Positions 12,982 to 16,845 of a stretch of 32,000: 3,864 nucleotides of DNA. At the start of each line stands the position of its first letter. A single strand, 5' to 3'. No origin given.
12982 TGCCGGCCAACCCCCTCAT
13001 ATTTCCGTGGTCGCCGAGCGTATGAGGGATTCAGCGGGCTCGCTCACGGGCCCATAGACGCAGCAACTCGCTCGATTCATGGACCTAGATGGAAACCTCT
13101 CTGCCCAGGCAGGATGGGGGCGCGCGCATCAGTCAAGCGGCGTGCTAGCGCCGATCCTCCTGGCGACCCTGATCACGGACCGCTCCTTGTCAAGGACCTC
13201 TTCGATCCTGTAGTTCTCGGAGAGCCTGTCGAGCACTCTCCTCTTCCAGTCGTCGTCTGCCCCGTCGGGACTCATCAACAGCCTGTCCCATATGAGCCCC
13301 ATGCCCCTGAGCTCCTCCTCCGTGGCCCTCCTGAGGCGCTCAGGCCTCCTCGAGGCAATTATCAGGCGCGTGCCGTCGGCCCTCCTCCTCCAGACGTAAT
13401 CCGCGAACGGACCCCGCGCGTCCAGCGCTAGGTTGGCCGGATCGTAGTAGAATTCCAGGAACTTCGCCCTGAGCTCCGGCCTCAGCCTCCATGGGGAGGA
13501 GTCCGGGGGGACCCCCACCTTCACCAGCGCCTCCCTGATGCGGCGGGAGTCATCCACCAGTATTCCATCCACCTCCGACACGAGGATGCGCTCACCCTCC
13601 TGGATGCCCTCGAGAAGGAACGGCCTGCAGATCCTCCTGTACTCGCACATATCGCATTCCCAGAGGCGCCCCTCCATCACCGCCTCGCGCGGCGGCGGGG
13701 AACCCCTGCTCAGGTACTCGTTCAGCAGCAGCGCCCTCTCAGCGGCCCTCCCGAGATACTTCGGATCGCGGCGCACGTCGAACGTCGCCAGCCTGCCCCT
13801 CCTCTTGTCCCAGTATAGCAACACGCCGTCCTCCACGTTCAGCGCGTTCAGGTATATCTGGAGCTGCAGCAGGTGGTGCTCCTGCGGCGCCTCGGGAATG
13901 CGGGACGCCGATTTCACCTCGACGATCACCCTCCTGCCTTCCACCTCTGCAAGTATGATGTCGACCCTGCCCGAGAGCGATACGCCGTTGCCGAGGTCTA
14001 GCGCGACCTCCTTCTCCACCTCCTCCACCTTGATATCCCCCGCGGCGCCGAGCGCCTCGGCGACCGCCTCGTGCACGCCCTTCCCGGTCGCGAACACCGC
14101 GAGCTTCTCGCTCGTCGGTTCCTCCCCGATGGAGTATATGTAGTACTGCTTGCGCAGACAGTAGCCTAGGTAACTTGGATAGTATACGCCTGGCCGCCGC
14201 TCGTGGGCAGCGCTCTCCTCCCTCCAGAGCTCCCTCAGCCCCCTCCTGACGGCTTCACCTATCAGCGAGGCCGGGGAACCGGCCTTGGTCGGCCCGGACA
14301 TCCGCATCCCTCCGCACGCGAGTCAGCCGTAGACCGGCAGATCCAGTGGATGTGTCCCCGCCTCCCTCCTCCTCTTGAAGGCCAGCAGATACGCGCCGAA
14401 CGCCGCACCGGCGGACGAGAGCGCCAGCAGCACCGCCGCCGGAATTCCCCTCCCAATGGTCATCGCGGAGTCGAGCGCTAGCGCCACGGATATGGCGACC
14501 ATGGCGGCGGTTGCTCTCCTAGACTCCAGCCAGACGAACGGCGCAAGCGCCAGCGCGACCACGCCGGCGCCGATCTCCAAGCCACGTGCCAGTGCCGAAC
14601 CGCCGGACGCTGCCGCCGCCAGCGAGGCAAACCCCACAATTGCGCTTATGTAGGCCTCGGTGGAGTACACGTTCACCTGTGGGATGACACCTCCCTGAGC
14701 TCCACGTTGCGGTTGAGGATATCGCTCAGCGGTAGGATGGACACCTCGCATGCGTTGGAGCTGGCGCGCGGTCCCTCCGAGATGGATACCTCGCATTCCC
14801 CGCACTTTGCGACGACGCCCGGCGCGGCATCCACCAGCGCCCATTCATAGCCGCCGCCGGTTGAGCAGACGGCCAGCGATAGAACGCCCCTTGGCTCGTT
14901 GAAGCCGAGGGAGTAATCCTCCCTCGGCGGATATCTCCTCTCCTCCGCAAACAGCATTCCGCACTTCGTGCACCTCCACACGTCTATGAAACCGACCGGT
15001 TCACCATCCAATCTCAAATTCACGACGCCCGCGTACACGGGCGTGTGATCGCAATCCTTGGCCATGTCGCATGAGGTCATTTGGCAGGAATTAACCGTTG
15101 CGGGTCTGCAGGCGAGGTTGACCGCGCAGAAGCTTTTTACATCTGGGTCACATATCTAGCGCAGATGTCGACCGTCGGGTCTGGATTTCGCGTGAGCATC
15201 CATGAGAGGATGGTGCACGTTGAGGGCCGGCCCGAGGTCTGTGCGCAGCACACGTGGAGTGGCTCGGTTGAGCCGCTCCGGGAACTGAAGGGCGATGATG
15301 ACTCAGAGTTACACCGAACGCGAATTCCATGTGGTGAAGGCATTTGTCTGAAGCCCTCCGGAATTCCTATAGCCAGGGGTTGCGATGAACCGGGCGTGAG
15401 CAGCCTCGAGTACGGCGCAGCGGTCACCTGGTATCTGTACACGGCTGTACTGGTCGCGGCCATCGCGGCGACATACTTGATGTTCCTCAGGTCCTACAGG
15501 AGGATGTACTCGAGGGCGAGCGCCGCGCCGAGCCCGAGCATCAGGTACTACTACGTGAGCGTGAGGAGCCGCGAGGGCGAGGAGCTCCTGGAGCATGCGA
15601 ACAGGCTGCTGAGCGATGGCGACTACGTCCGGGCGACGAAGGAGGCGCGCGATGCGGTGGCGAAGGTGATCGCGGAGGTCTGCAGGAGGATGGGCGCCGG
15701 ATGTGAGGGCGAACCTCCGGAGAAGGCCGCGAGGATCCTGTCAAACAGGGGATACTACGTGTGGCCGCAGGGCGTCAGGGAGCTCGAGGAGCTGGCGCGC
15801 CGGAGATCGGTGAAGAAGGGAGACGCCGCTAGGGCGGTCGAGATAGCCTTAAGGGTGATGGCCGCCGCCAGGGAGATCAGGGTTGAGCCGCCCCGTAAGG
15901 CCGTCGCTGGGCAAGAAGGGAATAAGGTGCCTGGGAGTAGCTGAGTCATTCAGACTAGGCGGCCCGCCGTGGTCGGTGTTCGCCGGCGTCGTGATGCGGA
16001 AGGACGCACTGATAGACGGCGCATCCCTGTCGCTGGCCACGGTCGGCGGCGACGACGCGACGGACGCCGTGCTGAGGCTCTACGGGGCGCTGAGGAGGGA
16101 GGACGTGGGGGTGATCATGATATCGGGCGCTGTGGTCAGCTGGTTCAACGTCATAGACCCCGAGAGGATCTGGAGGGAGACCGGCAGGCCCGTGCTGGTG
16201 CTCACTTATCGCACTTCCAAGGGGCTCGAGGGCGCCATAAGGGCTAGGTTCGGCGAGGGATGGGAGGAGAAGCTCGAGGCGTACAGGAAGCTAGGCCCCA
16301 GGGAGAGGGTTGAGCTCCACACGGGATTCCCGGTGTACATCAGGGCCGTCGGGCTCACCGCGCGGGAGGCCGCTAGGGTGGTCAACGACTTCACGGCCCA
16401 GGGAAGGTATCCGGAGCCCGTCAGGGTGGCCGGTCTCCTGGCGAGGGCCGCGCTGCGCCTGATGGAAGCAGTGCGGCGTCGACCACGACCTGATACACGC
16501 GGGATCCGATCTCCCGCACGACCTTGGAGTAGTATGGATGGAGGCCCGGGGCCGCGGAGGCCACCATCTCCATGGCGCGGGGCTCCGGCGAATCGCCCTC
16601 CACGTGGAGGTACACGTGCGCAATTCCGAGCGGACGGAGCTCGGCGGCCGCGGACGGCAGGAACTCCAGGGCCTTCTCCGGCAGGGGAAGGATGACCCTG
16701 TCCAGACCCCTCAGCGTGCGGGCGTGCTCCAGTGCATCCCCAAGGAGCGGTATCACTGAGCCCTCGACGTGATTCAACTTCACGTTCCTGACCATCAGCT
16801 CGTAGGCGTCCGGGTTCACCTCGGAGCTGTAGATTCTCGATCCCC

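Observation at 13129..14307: Solo Cas4-family Fe-S nuclease fused to a degenerate HAD-like domain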

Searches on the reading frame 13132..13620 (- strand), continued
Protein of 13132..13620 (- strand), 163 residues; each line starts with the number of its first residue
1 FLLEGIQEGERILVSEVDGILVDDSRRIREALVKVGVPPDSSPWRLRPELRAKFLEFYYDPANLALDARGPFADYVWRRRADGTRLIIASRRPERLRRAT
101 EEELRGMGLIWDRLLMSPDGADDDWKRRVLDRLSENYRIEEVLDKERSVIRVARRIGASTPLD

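Call 52: list_cluster_members(proteins=[P0028, P0030, P0031, P0032, P0035, P0033, P0053, P0061, P0127, P0029])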
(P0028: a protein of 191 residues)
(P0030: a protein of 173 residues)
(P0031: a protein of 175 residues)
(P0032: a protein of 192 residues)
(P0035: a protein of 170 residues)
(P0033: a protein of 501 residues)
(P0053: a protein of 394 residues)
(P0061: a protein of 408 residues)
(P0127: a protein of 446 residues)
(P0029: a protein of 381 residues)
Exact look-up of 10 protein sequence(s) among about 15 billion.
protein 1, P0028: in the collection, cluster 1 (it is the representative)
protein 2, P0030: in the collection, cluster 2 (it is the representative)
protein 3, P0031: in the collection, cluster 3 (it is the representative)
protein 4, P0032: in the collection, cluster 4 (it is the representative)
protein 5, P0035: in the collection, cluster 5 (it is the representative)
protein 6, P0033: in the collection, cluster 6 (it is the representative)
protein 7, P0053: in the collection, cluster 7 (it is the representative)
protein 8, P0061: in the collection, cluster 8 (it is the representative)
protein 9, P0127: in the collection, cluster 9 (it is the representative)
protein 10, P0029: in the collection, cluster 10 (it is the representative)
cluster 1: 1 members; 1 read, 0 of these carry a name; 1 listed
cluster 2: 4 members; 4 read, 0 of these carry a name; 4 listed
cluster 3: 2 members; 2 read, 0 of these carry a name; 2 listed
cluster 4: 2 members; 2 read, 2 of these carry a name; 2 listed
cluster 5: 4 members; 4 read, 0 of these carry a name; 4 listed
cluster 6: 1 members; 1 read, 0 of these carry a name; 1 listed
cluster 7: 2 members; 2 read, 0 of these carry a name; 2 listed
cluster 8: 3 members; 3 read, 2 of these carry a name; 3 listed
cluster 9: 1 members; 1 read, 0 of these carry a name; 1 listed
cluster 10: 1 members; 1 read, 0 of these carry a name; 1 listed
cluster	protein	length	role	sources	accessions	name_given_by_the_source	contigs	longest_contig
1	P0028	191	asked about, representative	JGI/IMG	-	-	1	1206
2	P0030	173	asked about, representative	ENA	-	-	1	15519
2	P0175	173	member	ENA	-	-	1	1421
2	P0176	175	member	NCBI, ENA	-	-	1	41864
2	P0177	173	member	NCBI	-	-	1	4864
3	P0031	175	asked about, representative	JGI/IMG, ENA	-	-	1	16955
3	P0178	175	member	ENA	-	-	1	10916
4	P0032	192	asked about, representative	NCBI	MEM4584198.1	MAG: HAD family acid phosphatase [Ignisphaera sp.]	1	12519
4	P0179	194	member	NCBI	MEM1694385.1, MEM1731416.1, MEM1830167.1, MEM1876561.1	MAG: NIF family HAD-type phosphatase [Ignisphaera sp.]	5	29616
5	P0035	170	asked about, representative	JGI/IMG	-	-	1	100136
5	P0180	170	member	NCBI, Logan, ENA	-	-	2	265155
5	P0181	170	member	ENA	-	-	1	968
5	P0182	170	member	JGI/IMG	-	-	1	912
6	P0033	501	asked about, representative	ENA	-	-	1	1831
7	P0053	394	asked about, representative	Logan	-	-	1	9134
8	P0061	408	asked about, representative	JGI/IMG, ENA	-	-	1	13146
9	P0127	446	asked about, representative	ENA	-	-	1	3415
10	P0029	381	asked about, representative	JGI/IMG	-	-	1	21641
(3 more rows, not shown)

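Call 57: find_encoding_contigs(protein=P0035, flank=5000, max_places=2)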
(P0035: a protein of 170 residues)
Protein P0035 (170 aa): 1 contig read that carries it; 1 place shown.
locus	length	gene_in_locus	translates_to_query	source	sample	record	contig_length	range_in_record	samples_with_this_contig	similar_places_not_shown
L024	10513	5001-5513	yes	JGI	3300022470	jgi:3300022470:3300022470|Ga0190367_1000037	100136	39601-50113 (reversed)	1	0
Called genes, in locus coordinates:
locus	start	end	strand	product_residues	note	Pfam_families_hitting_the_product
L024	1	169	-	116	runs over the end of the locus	PF05168:HEPN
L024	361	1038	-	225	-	-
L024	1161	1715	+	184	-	-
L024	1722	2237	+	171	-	PF24034:DUF7343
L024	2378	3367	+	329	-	-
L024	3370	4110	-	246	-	PF23025:YbjQ_2 (weak), PF01906:YbjQ_1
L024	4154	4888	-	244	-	PF02633:Creatininase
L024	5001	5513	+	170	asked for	PF00702:Hydrolase (faint), PF25109:HAD_PNKP, PF03767:Acid_phosphat_B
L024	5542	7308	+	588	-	PF07969:Amidohydro_3, PF01979:Amidohydro_1 (weak)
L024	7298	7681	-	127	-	PF04430:DUF498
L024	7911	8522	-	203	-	PF01944:SpoIIM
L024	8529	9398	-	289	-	PF00753:Lactamase_B, PF23023:Anti-Pycsar_Apyc1 (weak), PF12706:Lactamase_B_2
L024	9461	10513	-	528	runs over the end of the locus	PF01979:Amidohydro_1 (weak), PF07969:Amidohydro_3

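Call 61: search_protein_families(library=pfam, proteins=[P0039, P0042, P0047, P0054, P0060, P0074, P0081, P0105, P0072, P0143], max_evalue=0.001)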
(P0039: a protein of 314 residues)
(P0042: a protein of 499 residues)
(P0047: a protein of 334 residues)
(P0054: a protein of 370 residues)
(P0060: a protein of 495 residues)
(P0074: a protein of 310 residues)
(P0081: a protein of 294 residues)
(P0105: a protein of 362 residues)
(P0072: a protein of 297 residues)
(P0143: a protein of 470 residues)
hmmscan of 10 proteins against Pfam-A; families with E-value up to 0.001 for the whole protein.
P0039 (314 aa): 2 families
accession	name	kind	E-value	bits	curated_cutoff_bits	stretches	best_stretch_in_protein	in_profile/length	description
PF25109.1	HAD_PNKP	-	3.1e-07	31.1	27.6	1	78-169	24-125/143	Polynucleotide kinase PNKP phosphatase domain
PF03767.20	Acid_phosphat_B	-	0.00019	21.5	27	1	89-143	125-173/230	HAD superfamily, subfamily IIIB (Acid phosphatase)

P0042 (499 aa): 3 families
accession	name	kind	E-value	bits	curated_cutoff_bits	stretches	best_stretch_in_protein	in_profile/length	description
PF00702.32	Hydrolase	-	0.00025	22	26.4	0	28-130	3-120/191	haloacid dehalogenase-like hydrolase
PF25109.1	HAD_PNKP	-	0.00029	21.4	27.6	0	81-169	28-126/143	Polynucleotide kinase PNKP phosphatase domain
PF03767.20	Acid_phosphat_B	-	0.00094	19.2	27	0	22-149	74-189/230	HAD superfamily, subfamily IIIB (Acid phosphatase)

P0047 (334 aa): 5 families
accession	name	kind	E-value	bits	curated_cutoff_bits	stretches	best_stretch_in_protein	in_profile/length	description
PF25109.1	HAD_PNKP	-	3.9e-08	34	27.6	1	78-171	23-128/143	Polynucleotide kinase PNKP phosphatase domain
PF00702.32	Hydrolase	-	2.8e-06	28.3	26.4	0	30-154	3-168/191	haloacid dehalogenase-like hydrolase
PF03767.20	Acid_phosphat_B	-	4.1e-05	23.6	27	1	26-137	75-174/230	HAD superfamily, subfamily IIIB (Acid phosphatase)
PF13419.12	HAD_2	-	6.8e-05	23.5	23.8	0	63-123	60-118/178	Haloacid dehalogenase-like hydrolase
PF13344.12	Hydrolase_6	-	0.00035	21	27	0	83-130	12-60/101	Haloacid dehalogenase-like hydrolase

P0054 (370 aa): 2 families
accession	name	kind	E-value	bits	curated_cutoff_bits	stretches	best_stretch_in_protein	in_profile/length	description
PF25109.1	HAD_PNKP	-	8.5e-11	42.6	27.6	1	90-160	25-103/143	Polynucleotide kinase PNKP phosphatase domain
PF03767.20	Acid_phosphat_B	-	9.2e-06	25.8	27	1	19-152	66-177/230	HAD superfamily, subfamily IIIB (Acid phosphatase)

P0060 (495 aa): 1 family
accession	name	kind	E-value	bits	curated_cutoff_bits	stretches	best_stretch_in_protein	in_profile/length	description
PF03767.20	Acid_phosphat_B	-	2.1e-05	24.6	27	1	24-144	76-186/230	HAD superfamily, subfamily IIIB (Acid phosphatase)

P0074 (310 aa): 5 families
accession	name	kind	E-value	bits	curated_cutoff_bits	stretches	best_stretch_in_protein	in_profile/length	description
PF25109.1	HAD_PNKP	-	5.3e-09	36.8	27.6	1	74-171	27-135/143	Polynucleotide kinase PNKP phosphatase domain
PF00702.32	Hydrolase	-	2.2e-07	31.9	26.4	0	54-167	74-190/191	haloacid dehalogenase-like hydrolase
PF03767.20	Acid_phosphat_B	-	9.1e-07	29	27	1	18-136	75-182/230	HAD superfamily, subfamily IIIB (Acid phosphatase)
PF13419.12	HAD_2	-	2.5e-05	24.9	23.8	0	63-114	65-117/178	Haloacid dehalogenase-like hydrolase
PF13344.12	Hydrolase_6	-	0.00034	21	27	0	74-127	11-65/101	Haloacid dehalogenase-like hydrolase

P0081 (294 aa): 2 families
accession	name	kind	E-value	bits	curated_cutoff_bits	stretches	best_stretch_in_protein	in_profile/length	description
PF00702.32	Hydrolase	-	3e-07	31.5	26.4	1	28-158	3-174/191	haloacid dehalogenase-like hydrolase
PF13344.12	Hydrolase_6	-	5.1e-05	23.7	27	0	82-127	13-59/101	Haloacid dehalogenase-like hydrolase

P0105 (362 aa): 2 families
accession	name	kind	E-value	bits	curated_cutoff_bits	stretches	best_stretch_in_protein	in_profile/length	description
PF25109.1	HAD_PNKP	-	1.9e-10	41.5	27.6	1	92-169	26-111/143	Polynucleotide kinase PNKP phosphatase domain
PF03767.20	Acid_phosphat_B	-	2.9e-05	24.1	27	1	99-155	123-179/230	HAD superfamily, subfamily IIIB (Acid phosphatase)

P0072 (297 aa): 0 families

P0143 (470 aa): 4 families
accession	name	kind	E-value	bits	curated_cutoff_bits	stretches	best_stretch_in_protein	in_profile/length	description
PF03767.20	Acid_phosphat_B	-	8.2e-14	52.1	27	1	45-187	75-202/230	HAD superfamily, subfamily IIIB (Acid phosphatase)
PF24694.1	LNS2_PITM1-3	-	6.2e-08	33.1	27.7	1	105-184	22-96/124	PITM 1-3, LNS2 domain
PF00702.32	Hydrolase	-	0.00023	22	26.4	0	94-175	88-168/191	haloacid dehalogenase-like hydrolase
PF13344.12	Hydrolase_6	-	0.00033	21.1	27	1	101-148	11-58/101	Haloacid dehalogenase-like hydrolase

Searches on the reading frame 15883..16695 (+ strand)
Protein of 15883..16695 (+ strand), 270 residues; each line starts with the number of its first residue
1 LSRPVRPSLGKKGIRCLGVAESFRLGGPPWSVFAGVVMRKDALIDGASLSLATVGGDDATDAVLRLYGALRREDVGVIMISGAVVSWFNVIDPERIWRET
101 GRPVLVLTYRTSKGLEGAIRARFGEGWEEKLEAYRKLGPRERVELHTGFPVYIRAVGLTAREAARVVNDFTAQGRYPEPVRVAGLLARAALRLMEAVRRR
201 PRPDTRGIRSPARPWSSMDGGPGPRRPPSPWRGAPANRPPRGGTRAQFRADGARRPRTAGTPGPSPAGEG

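Call 10: search_protein_families(library=pfam, proteins=[window:15883-16695:+], max_evalue=0.01)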
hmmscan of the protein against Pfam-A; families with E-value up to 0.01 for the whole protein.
window:15883-16695:+ (270 aa): 1 family
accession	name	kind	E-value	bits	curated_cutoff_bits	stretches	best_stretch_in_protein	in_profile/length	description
PF01949.23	Endo_dU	-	2e-53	180.9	32.7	1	12-190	1-181/182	Endonuclease dU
